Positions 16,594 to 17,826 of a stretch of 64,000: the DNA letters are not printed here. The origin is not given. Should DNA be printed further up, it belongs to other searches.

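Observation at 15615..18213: Unclassified nuclease locus: two paralogous 'E-x-E-H-S-T' nuclease modules on different N-terminal domains, with small partner ORFs and an orphan methylase fragment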

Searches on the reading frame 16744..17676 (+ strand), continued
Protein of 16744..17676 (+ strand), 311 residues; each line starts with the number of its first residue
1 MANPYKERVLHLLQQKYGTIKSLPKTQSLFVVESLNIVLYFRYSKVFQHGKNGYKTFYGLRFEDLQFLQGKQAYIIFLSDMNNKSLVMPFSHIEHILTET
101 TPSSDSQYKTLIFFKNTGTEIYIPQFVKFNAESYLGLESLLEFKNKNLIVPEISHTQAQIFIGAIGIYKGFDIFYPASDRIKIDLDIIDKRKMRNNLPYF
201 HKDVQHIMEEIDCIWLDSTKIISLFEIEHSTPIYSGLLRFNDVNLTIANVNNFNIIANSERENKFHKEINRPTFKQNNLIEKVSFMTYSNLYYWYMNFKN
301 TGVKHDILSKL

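Call 15: find_encoding_contigs(protein=P0107, flank=5000, max_places=2)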
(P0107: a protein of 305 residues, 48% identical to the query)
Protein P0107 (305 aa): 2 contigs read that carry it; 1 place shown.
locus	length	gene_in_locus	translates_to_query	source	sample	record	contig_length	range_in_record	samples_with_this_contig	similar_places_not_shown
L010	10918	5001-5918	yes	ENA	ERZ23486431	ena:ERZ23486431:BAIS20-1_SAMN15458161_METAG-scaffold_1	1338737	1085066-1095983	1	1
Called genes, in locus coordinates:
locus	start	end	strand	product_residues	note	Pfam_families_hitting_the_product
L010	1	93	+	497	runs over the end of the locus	PF02012:BNR (faint), PF15902:Sortilin-Vps10, PF18962:Por_Secre_tail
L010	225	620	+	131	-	PF00581:Rhodanese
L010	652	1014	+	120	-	PF00085:Thioredoxin, PF13098:Thioredoxin_2, PF14595:Thioredoxin_9 (weak)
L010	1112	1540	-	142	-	-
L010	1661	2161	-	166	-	PF00383:dCMP_cyt_deam_1, PF14437:MafB19-deam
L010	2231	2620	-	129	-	-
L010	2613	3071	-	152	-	PF07609:DUF1572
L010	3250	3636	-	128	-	PF03625:DUF302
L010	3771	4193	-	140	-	PF04314:LpqE-like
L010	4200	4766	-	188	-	PF02630:SCO1-SenC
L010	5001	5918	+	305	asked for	PF27126:NmeDI_C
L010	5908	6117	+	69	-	-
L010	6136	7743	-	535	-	PF07690:MFS_1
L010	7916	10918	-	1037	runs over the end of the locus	PF00873:ACR_tran, PF02355:SecD_SecF_C (faint)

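Call 30: predict_structure(alignment_id=A1)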
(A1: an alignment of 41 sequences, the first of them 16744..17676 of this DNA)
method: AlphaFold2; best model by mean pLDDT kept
length: 311 residues; sequences in the alignment: 41
mean_pLDDT: 88.5   pTM: 0.84
mean pLDDT of the five models: 88.5, 88.5, 88.5, 86.6, 86.3
residues with pLDDT >= 90: 201; 70-90: 88; 50-70: 11; < 50: 11
segments of 3 or more residues with pLDDT < 50: 302-311
pLDDT, mean of each block of 10 residues (from residue 1): 86 93 90 93 95 92 93 95 92 85 91 93 82 88 64 92 94 96 91 95 96 96 91 90 93 93 89 90 92 84 37 30
secondary structure, 60 per line:
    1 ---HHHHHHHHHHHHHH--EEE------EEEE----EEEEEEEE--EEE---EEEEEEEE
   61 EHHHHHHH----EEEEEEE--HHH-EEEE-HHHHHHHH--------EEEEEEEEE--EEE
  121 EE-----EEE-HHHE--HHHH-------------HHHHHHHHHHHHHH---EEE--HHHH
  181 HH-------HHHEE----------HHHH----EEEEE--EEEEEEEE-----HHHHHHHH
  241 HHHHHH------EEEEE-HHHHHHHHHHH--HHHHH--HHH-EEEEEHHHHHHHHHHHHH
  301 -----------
elements in order: H4-17 E20-22 E29-32 E37-44 E47-49 E53-61 H62-68 E73-79 E86-89 H91-98 E107-115 E118-122 E128-130 H138-141 H155-168 E172-174 H177-182 H205-208 E213-217 E220-227 H233-246 E253-257 H259-269 H272-276 E283-287 H288-300

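Call 33: fold_search(model_id=the predicted structure, library=pdb)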
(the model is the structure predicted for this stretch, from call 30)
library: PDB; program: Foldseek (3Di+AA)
matches with E <= 10: 388; with E <= 0.001: 0
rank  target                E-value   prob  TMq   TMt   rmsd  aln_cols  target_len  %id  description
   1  9qcc_Y                3.4e-02  0.80  0.20  0.17   6.1       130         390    8  Activated XauSPARDA filament assembly with bound dsDNA substrate (released 2025-12-17)
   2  7edb_A                6.2e-02  0.89  0.27  0.24   6.4       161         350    9  EcoT38I restriction endonuclease complexed with DNA (released 2022-03-16)
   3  9qbp_C                8.8e-02  0.54  0.18  0.15   8.9       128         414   11  Crystal structure of Enhydrobacter aerosaccus apo SPARDA complex (released 2025-12-17)
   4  9jsz_J                9.3e-02  0.51  0.20  0.17   6.7       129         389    8  active NbaSPARDA complexes (released 2025-04-02)
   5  9vx6_X                9.9e-02  0.41  0.22  0.18   6.9       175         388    8  Helical structure of gRNA-tDNA SPARDA complex (released 2026-01-14)
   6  8z4i_A                1.7e-01  0.30  0.22  0.18  13.5       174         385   11  crystal structure of Cdn1 in complex with cA3 (released 2026-02-04)
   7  8z4i_B                1.8e-01  0.08  0.18  0.15  19.2       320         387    9  crystal structure of Cdn1 in complex with cA3 (released 2026-02-04)
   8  9vx6_T                1.9e-01  0.60  0.20  0.16   5.1       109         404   12  Helical structure of gRNA-tDNA SPARDA complex (released 2026-01-14)
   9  1rzn_A                2.0e-01  0.35  0.20  0.33   6.1       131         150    9  Crystal Structure of Penicillin-binding protein-related factor A from Bacillus Subtilis. (released 2004-11-30)
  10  9jt2_B                2.4e-01  0.38  0.20  0.16   5.9       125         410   10  substrate-bound NbaSPARDA complexes (released 2025-04-02)
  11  2fco_B                2.6e-01  0.30  0.18  0.32   5.8       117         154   11  Crystal Structure of Bacillus stearothermophilus PrfA-Holliday Junction Resolvase (released 2006-11-21)
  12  9u49_A                2.9e-01  0.30  0.18  0.15   5.6       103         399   14  crystal structure of Cdn1 in complex with cA4 (released 2026-02-04)
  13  1rzn_B                3.1e-01  0.28  0.19  0.33   6.4       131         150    8  Crystal Structure of Penicillin-binding protein-related factor A from Bacillus Subtilis. (released 2004-11-30)
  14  6xl1_A                3.3e-01  0.06  0.16  0.14  16.5       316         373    9  crystal structure of cA4-activated Card1(D294N) (released 2020-12-30)
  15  1zp7_A                4.2e-01  0.18  0.18  0.30   7.8       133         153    7  The structure of Bacillus subtilis RecU Holliday junction resolvase and its role in substrate selection and sequence s (released 2005-09-20)
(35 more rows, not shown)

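Call 37: find_related_loci(query=A1, collection=genome_contigs, flank=5000)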
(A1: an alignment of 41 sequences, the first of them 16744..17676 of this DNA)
Query A1 (311 aa) in genome_contigs; peptide patterns used: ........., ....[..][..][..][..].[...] (x = any residue, [..] = any of these).
266 stretches matched a pattern; 262 encode a relative of the query (tblastn E <= 1e-3); the best 80 are kept; 80 distinct loci.
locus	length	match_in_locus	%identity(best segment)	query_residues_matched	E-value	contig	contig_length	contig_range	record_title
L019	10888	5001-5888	51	1-297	1e-96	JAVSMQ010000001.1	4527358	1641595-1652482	MAG: Candidatus Kapaibacterium sp. isolate NRBC_bin_5 Kapabacteria_MAG, whole genome shotgun sequence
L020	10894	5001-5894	52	1-298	5e-96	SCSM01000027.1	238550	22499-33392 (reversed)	MAG: Bacteroidetes bacterium isolate FW215_bin.12 FW215_bin.12-69010, whole genome shotgun sequence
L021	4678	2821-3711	50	1-298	5e-96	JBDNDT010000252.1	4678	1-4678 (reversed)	MAG: Cytophagales bacterium isolate YM_bin10_OCT21 C252, whole genome shotgun sequence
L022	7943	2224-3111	50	1-297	3e-95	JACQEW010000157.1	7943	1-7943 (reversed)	MAG: Nitrospinota bacterium isolate NC_groundwater_1031_Pr1_S-0.65um_41_11 Montesol18_Sp65_coassembly_scaffold_625071, w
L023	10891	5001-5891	48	1-297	6e-92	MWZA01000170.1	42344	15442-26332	MAG: Acidobacteria bacterium 5-1 NODE_11_length_42344_cov_9.12175_ID_1061, whole genome shotgun sequence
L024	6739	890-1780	47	1-298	9e-92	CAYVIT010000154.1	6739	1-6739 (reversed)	MAG TPA_asm: uncultured Pirellulales bacterium isolate binchicken_co196_99 genome assembly, contig: NODE_15233_length_67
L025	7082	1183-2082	44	1-301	5e-89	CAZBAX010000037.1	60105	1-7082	MAG TPA_asm: uncultured Anaerolinea sp. isolate SRP287051_co2_135 genome assembly, contig: NODE_1146_length_60105_cov_26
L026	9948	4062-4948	55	2-297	9e-89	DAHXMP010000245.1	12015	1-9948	MAG TPA_asm: Bacteroidetes bacterium isolate clean1621 k141_197598, whole genome shotgun sequence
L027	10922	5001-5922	44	4-310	4e-79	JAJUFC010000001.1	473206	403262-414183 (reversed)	MAG: Candidatus Thermochlorobacteriaceae bacterium isolate bin1 k141_412381_length_473206_cov_85.3417, whole genome shot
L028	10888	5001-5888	42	1-295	2e-76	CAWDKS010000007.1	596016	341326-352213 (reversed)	MAG: uncultured Verrucomicrobiae bacterium isolate MFD09286.bin.1.254 genome assembly, contig: contig_45081, whole genom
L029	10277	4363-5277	41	1-302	3e-75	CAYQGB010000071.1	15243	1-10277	MAG TPA_asm: uncultured Calditrichaceae bacterium isolate SRP162660_co2_186 genome assembly, contig: NODE_1524_length_15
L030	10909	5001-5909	40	1-303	3e-75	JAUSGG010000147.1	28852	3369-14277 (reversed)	MAG: Armatimonadota bacterium isolate E14_metabat.bin.108 E14_k141_1042056, whole genome shotgun sequence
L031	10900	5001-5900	41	1-299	3e-75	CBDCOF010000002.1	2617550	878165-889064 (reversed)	MAG: Dehalococcoidia bacterium isolate f6db25fd-3272-4cc8-8767-510b53d0c936 genome assembly, contig: contig_2, whole gen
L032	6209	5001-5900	42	1-299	2e-75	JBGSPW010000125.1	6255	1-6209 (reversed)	MAG: Thermoflexales bacterium isolate JTS-AC314 k141_1869417, whole genome shotgun sequence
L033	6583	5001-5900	41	1-299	4e-74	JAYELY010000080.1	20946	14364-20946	MAG: candidate division WOR-3 bacterium isolate MAG095 MAG095_80, whole genome shotgun sequence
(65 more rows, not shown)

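Call 70: search_dna_similar(query=window:16744-17676:+, collection=plasmids, mode=protein, max_rows=15)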
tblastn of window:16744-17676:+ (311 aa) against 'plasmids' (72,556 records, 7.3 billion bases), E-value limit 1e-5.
Records with a match: 12; places in all: 12; records where one place covers at least 80% of the query: 0.
Best place of each record, by identity: <60% 12.
By first word of the organism name: Komagataeibacter 5; Leptolyngbya 3; Acetobacter 2; Gluconobacter 1; Kozakia 1.
By predicted mobility (MOB-suite, as given by PLSDB): conjugative 5; non-mobilizable 5; mobilizable 2.
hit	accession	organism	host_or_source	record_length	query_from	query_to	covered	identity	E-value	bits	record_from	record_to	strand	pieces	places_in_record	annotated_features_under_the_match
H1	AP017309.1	Leptolyngbya sp. NIES-3755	-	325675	138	311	56%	27.9%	4e-8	62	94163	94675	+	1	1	unknown protein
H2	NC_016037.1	Komagataeibacter medellinensis NBRC 3288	-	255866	154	291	44%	31.3%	6e-8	61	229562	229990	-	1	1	hypothetical protein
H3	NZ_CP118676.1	Komagataeibacter nataicola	mixed culture,Kombucha tea culture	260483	154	291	44%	31.3%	6e-8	61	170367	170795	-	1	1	hypothetical protein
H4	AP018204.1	Leptolyngbya boryana NIES-2135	-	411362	155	311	50%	27.2%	5e-6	56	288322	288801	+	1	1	hypothetical protein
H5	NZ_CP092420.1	Leptolyngbya boryana IU 594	-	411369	155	311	50%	27.2%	5e-6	56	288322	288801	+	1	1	hypothetical protein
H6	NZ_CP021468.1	Komagataeibacter europaeus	cell culture,food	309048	154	291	44%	30.6%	2e-8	63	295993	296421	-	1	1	hypothetical protein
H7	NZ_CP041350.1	Komagataeibacter xylinus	Ziziphus mauritiana Lam,cell ...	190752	154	291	44%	30.6%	3e-8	62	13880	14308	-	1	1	type II restriction endonuclease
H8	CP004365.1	Komagataeibacter xylinus E25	-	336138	154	291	44%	30.6%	1e-7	61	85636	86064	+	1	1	putative type II restriction enzyme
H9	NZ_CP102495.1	Gluconobacter oxydans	mixed culture,fruits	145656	154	291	44%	30.6%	2e-7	60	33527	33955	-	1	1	type II restriction endonuclease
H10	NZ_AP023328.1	Acetobacter aceti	-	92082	154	291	44%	29.9%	1e-7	60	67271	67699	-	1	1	hypothetical protein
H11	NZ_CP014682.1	Kozakia baliensis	Ragi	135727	154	291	44%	29.9%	3e-7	59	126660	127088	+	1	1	none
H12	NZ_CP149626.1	Acetobacter sp. AC2005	whole organism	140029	154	291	44%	29.9%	3e-7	59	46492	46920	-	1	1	hypothetical protein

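Call 71: search_dna_similar(query=window:16744-17676:+, collection=phages, mode=protein, max_rows=15)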
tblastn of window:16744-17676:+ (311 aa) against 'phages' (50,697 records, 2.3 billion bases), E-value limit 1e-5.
No match.

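Call 72: get_annotated_region(hit=H7, flank=3500)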
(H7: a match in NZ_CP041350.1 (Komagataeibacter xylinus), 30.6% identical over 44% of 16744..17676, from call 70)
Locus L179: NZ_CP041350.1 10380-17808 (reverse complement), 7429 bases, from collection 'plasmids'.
description: Komagataeibacter xylinus strain CGMCC 17276 plasmid pB, complete sequence
organism: Komagataeibacter xylinus (NCBI taxid 28448)
taxonomy: Bacteria; Pseudomonadota; Alphaproteobacteria; Rhodospirillales; Acetobacteraceae; Komagataeibacter; Komagataeibacter xylinus
host: -; source: Ziziphus mauritiana Lam,cell culture,fruit; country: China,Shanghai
typing (MOB-suite, as given by PLSDB): non-mobilizable; replicon rep_cluster_1537
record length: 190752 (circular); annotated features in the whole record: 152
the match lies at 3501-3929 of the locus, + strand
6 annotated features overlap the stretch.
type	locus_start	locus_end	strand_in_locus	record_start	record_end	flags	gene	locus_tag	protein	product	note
CDS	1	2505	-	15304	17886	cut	-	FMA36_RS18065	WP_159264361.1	heavy metal translocating P-type ATPase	-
CDS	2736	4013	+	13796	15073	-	-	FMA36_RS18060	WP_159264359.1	type II restriction endonuclease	-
CDS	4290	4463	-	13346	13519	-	-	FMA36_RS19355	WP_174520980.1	hypothetical protein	-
CDS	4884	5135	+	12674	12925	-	-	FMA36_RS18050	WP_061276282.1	antitoxin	-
CDS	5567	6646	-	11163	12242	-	-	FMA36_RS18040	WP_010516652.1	IS5 family transposase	-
CDS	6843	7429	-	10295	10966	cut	-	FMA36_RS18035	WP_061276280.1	NAD(P)H-binding protein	-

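Call 76: search_solved_structures(query=A1, max_evalue=1, show_alignments=1)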
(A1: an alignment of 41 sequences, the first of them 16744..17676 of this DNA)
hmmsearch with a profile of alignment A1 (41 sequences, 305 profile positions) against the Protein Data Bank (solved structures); distinct sequences matched with E-value up to 1: 0.

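Call 82: find_encoding_contigs(protein=P0373, flank=3500, max_places=2)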
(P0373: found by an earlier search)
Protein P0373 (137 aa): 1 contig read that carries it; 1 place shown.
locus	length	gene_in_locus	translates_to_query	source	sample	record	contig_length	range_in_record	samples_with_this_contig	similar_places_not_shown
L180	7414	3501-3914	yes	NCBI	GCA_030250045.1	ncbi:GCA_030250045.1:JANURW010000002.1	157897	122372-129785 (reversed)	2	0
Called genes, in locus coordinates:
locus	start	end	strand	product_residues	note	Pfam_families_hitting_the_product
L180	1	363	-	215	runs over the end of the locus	PF00834:Ribul_P_3_epim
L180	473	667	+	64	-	PF00830:Ribosomal_L28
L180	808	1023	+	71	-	PF04325:DUF465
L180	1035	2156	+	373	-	PF00015:MCPsignal, PF13682:CZB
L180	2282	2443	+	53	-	-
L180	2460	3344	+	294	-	PF27126:NmeDI_C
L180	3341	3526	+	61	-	PF08271:Zn_Ribbon_TF (faint)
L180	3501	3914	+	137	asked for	PF01555:N6_N4_Mtase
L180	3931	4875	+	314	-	PF02541:Ppx-GppA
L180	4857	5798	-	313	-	PF02636:Methyltransf_28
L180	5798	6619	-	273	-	PF01551:Peptidase_M23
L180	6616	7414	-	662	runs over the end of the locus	PF02092:tRNA_synt_2f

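Call 83: find_encoding_contigs(protein=P0371, flank=3500, max_places=4)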
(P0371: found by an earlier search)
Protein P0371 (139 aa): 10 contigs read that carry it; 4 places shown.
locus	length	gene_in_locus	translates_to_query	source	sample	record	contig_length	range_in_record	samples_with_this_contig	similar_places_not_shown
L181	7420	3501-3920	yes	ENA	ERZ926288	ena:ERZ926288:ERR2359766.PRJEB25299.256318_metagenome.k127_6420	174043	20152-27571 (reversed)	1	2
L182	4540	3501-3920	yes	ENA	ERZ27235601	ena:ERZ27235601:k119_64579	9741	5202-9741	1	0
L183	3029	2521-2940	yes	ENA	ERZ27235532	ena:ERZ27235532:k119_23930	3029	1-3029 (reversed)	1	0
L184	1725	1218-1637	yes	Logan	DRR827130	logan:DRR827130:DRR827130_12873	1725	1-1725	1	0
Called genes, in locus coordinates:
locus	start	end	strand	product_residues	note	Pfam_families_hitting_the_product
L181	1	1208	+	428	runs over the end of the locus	PF00815:Histidinol_dh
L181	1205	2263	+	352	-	PF08645:PNK3P, PF13242:Hydrolase_like (weak), PF00475:IGPD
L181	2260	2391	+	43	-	-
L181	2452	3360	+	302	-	PF27126:NmeDI_C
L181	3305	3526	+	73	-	-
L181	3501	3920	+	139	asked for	PF01555:N6_N4_Mtase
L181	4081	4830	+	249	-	PF27126:NmeDI_C (weak)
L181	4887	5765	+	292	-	PF02086:MethyltransfD12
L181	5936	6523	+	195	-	PF00117:GATase, PF01174:SNO (faint), PF07722:Peptidase_C26 (faint)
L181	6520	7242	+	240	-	PF00977:His_biosynth, PF00290:Trp_syntA (faint)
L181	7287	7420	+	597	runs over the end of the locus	PF03235:GmrSD_N, PF07510:GmrSD_C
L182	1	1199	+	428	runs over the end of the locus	PF00815:Histidinol_dh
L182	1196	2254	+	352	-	PF08645:PNK3P, PF13242:Hydrolase_like (weak), PF00475:IGPD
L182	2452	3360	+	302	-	PF27126:NmeDI_C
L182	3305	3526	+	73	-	-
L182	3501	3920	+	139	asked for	PF01555:N6_N4_Mtase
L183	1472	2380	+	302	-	PF27126:NmeDI_C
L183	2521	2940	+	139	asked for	PF01555:N6_N4_Mtase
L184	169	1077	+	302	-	PF27126:NmeDI_C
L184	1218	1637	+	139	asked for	PF01555:N6_N4_Mtase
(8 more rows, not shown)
